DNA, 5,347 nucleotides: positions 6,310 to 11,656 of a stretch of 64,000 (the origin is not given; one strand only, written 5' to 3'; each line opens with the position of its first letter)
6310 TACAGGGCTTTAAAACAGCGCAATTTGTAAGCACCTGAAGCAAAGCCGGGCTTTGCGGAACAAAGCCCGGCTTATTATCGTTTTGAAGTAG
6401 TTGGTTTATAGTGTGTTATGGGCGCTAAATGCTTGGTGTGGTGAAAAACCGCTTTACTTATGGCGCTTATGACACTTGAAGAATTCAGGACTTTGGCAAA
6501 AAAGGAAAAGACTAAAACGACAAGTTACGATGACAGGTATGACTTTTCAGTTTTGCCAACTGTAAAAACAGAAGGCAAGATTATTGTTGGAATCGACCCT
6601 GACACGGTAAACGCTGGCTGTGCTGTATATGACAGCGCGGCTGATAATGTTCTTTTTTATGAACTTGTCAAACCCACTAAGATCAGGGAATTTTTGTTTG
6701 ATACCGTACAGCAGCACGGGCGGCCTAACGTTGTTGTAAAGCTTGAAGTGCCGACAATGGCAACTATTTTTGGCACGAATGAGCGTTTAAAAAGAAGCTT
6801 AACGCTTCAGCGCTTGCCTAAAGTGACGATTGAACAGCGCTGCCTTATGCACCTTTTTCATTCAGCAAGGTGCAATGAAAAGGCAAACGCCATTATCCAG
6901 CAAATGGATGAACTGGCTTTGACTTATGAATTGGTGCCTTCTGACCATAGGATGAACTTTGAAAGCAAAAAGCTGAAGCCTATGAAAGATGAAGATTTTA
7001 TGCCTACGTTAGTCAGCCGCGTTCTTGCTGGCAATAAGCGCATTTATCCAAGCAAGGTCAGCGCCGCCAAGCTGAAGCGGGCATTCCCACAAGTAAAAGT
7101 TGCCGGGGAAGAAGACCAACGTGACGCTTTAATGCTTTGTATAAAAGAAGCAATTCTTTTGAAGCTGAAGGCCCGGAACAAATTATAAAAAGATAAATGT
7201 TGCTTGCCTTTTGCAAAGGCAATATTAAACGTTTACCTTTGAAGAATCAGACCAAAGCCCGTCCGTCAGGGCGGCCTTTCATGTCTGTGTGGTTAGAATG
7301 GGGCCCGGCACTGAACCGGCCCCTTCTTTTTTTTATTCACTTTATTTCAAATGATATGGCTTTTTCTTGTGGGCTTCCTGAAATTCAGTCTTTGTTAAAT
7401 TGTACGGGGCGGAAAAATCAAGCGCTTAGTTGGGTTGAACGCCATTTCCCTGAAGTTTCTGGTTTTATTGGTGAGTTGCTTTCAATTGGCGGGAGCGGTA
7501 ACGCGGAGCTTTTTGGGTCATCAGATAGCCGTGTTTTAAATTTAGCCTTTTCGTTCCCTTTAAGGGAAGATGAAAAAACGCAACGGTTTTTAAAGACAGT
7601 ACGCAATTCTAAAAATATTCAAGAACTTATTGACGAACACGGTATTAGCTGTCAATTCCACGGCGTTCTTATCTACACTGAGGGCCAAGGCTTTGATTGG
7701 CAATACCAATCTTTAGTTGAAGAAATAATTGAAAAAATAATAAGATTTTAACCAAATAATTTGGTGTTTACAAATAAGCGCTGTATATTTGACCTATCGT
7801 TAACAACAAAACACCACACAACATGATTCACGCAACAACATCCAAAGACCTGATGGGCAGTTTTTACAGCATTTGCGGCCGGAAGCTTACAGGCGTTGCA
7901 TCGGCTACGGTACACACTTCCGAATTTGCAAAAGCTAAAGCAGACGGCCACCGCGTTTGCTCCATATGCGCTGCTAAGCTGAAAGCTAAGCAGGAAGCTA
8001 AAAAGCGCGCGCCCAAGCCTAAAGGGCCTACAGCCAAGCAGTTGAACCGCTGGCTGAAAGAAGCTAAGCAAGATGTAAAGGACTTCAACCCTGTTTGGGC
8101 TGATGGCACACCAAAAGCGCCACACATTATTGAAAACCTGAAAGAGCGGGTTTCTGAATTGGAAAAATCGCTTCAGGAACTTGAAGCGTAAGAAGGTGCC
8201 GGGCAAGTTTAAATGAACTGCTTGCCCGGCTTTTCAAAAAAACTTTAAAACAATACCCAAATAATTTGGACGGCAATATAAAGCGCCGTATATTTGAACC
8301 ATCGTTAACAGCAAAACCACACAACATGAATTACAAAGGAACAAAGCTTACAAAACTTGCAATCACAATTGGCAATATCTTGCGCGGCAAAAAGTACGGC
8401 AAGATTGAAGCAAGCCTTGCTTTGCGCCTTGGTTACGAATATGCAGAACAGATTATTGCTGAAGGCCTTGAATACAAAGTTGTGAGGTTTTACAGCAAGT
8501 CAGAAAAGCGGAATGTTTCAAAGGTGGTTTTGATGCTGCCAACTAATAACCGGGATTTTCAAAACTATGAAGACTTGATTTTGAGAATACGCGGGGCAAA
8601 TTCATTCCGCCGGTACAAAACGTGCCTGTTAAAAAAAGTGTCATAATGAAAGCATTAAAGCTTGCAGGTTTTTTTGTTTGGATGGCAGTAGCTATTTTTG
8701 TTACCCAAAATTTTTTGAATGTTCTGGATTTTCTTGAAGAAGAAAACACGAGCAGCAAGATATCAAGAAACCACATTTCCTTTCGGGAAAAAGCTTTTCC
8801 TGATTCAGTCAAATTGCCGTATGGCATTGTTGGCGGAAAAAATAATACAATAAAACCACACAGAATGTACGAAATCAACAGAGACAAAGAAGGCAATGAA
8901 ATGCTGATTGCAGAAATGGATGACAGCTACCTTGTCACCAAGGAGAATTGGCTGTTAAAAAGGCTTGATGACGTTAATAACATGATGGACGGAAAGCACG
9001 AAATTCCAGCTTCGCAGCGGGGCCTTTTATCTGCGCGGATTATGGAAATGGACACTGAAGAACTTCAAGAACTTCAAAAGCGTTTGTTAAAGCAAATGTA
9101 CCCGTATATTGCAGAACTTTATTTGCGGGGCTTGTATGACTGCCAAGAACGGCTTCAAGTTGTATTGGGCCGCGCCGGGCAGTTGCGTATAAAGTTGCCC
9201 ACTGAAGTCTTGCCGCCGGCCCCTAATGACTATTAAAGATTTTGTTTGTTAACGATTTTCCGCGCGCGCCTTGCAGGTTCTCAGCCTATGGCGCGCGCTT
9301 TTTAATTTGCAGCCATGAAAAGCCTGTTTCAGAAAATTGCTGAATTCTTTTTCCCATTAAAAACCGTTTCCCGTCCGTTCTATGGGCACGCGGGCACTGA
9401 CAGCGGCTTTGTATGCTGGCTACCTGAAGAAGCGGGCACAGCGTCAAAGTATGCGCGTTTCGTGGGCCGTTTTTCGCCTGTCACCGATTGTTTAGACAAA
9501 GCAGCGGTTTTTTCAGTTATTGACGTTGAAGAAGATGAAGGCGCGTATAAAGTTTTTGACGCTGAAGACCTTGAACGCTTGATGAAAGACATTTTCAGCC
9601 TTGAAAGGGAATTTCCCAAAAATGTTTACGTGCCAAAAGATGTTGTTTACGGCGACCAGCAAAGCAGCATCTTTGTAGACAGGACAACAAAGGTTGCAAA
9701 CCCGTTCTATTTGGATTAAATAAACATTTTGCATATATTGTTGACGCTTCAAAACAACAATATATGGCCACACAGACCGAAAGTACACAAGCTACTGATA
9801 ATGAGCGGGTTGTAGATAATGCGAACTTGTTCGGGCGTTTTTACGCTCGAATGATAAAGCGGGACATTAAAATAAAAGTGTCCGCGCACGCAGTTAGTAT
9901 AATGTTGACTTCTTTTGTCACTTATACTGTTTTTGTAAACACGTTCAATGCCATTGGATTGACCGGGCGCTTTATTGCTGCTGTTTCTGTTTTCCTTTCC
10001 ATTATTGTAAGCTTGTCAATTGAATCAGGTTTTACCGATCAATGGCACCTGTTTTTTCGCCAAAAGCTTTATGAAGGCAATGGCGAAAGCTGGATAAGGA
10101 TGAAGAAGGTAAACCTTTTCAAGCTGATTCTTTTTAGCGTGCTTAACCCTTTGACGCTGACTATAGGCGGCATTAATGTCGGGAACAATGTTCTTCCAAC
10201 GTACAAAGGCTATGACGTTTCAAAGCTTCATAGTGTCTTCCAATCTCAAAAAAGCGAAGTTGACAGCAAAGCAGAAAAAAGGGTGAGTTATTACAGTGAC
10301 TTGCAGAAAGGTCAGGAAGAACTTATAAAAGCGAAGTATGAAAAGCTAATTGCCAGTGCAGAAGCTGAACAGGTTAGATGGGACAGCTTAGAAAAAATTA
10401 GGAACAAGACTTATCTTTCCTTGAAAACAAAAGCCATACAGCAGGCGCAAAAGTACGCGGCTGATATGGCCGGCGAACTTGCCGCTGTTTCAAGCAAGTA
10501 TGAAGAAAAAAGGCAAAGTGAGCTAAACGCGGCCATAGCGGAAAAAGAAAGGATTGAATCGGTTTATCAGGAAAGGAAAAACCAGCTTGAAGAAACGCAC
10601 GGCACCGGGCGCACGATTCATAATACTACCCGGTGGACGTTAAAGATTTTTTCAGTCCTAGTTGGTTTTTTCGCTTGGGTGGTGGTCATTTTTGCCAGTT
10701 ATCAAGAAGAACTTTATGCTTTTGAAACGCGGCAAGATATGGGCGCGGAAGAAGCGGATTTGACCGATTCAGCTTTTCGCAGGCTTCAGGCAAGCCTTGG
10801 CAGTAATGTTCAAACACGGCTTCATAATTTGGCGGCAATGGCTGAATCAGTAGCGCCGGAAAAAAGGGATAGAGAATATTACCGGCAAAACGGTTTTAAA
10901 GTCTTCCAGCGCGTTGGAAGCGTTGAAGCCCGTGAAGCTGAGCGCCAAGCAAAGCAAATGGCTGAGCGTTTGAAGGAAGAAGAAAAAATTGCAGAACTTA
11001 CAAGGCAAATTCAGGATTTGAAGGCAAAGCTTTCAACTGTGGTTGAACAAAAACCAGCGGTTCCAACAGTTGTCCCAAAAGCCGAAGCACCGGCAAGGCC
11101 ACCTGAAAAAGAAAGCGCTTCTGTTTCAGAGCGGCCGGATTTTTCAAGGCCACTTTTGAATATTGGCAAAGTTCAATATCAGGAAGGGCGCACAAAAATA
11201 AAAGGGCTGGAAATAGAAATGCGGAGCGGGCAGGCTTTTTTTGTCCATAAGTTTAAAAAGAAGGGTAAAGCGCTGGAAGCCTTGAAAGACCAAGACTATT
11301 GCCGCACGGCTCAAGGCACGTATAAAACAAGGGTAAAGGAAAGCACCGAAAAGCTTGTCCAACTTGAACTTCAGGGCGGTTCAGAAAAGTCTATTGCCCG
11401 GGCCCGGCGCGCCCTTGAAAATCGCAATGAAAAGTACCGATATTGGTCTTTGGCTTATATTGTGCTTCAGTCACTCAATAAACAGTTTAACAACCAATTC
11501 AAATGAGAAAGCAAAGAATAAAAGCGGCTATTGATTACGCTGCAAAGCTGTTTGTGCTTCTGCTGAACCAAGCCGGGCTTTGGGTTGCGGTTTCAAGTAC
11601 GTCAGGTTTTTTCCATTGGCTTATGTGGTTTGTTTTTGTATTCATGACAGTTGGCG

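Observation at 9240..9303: Anti-leader site A: reverse complement of the conserved 5' leader placed between a stop codon and an intrinsic terminator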

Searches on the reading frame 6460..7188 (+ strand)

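Call 10: search_protein_families(library=phrogs, proteins=[window:6460-7188:+], max_evalue=0.01)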
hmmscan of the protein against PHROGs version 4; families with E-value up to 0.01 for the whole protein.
window:6460-7188:+ (242 aa): 1 family
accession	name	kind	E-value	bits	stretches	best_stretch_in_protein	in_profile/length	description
phrog_1770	-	DNA, RNA and nucleotide metabolism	0.00052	21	1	40-228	4-143/158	Holliday junction resolvase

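Call 11: search_protein_families(library=pfam, proteins=[window:6460-7188:+], max_evalue=0.01)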
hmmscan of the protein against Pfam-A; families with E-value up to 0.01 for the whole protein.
window:6460-7188:+ (242 aa): 1 family
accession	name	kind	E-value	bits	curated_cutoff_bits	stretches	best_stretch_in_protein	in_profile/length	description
PF04312.18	DUF460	-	0.00099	19.3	28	1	32-98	22-85/135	Protein of unknown function (DUF460)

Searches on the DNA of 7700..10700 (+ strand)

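Call 6: search_dna_similar(query=window:7700-10700:+, collection=phages, mode=distant, max_rows=30)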
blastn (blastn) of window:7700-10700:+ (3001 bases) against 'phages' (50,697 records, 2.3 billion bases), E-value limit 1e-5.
No match.

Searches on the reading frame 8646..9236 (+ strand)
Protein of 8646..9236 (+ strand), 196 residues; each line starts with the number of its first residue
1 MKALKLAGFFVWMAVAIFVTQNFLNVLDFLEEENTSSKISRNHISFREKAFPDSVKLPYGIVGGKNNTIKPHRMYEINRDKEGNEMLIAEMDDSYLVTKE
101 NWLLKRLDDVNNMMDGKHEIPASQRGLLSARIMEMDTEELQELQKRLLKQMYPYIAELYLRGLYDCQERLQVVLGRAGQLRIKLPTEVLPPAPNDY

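Call 10: search_protein_families(library=phrogs, proteins=[window:8646-9236:+], max_evalue=0.01)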
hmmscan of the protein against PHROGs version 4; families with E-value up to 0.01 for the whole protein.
window:8646-9236:+ (196 aa): 0 families

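Call 11: search_protein_families(library=pfam, proteins=[window:8646-9236:+], max_evalue=0.01)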
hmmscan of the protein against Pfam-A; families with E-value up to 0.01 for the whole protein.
window:8646-9236:+ (196 aa): 0 families

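Call 12: find_related_loci(query=window:8646-9236:+, collection=viral_contigs, flank=5000)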
Query window:8646-9236:+ (196 aa) in viral_contigs; peptide patterns used: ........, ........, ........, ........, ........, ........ (x = any residue, [..] = any of these).
No stretch of DNA in the collection matches any of the patterns.

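Call 16: find_encoding_contigs(protein=window:8646-9236:+, flank=5000, max_places=10)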
Protein window:8646-9236:+ (196 aa): 3 contigs read that carry it; 3 places shown.
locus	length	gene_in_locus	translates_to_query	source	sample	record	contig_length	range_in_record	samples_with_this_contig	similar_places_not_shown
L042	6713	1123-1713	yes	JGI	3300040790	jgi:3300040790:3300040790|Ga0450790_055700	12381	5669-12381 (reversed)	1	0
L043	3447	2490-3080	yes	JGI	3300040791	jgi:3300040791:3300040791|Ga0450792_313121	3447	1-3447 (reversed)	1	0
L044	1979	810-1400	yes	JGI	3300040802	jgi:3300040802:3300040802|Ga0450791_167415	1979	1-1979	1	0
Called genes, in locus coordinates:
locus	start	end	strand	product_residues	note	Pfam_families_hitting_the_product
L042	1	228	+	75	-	?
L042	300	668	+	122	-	-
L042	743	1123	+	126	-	-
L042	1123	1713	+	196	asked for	-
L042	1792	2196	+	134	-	-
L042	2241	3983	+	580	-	-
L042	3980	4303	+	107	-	-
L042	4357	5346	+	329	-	-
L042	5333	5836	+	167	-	-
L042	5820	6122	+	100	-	-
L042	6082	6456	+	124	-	-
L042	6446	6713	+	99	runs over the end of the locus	-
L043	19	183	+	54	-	-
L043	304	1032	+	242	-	-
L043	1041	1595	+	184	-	-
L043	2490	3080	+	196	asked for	-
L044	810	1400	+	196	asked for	-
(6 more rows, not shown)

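Call 18: find_homologous_proteins(query=window:8646-9236:+, max_evalue=0.001)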
Query window:8646-9236:+ (196 aa): 1 proteins with E <= 0.001 among 106 candidates.
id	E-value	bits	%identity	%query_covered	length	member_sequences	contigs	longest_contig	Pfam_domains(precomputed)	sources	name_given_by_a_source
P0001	1.2e-125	435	100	100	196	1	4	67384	-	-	-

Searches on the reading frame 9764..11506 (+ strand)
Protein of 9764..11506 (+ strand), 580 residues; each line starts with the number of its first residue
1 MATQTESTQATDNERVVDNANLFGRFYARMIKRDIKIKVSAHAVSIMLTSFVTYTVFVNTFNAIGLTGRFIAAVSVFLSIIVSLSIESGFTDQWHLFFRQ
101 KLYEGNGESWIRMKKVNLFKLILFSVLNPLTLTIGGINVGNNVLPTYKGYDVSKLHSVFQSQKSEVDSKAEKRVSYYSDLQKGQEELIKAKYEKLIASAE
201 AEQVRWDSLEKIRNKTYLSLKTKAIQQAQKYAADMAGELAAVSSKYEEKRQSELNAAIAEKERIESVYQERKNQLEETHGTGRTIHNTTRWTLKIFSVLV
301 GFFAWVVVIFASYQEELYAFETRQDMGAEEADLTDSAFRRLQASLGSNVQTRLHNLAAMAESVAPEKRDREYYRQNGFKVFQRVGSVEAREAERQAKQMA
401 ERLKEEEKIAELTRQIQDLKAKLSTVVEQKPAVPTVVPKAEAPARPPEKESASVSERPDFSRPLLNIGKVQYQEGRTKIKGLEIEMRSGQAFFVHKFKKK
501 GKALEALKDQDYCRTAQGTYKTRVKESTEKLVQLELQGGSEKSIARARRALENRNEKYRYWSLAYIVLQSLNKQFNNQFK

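Call 10: search_protein_families(library=phrogs, proteins=[window:9764-11506:+], max_evalue=0.01)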
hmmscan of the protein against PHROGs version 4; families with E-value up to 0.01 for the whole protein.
window:9764-11506:+ (580 aa): 0 families

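Call 11: search_protein_families(library=pfam, proteins=[window:9764-11506:+], max_evalue=0.01)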
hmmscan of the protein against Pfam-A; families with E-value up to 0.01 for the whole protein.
window:9764-11506:+ (580 aa): 0 families

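Call 37: find_related_loci(query=window:9764-11506:+, collection=metagenome_contigs, flank=10000)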
Query window:9764-11506:+ (580 aa) in metagenome_contigs; peptide patterns used: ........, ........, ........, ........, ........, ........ (x = any residue, [..] = any of these).
370 stretches matched a pattern, but none encodes a relative of the query by tblastn (E <= 1e-3).
